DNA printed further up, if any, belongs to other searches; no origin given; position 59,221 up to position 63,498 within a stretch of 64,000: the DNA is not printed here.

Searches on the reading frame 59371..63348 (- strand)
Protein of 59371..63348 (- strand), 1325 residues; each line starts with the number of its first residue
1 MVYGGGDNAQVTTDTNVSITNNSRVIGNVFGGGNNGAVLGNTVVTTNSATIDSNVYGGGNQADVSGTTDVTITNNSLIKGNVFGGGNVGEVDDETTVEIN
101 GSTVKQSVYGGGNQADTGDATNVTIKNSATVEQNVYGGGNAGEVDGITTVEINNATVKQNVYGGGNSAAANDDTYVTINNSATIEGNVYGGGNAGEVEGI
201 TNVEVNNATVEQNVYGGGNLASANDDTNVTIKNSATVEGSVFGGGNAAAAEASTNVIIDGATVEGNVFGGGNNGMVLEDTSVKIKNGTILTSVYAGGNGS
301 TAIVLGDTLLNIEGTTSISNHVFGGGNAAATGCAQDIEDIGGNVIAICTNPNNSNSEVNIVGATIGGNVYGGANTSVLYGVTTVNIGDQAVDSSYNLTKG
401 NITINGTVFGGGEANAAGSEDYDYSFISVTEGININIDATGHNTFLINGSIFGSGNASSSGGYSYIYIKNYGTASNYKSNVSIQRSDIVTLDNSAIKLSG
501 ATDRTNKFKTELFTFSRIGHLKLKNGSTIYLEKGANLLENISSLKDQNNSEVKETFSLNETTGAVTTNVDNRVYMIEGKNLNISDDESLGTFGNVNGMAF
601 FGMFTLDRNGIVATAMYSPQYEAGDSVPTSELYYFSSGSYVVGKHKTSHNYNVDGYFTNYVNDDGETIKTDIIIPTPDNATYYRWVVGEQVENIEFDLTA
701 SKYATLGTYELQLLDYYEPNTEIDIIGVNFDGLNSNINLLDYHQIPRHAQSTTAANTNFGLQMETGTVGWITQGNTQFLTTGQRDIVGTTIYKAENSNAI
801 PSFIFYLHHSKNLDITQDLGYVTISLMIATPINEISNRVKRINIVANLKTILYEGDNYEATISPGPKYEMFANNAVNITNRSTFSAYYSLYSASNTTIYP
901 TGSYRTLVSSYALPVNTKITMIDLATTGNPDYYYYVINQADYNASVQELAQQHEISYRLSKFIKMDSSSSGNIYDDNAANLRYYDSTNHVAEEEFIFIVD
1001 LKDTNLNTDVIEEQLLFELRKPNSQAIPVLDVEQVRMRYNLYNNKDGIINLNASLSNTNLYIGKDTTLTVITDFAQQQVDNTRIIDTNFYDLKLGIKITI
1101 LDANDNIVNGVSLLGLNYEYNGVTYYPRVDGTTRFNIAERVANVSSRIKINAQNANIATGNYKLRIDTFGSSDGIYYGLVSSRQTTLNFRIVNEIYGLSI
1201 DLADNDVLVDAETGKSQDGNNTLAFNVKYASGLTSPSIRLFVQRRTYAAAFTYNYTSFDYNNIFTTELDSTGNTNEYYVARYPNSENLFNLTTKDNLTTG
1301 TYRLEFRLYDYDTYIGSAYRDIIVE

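Call 3: search_protein_families(library=pfam, proteins=[window:59371-63348:-], max_evalue=1)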
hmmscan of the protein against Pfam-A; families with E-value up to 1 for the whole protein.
window:59371-63348:- (1325 aa): 0 families

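Call 4: search_protein_families(library=ncbifam, proteins=[window:59371-63348:-], max_evalue=1)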
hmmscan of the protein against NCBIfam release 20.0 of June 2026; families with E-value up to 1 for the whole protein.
window:59371-63348:- (1325 aa): 0 families
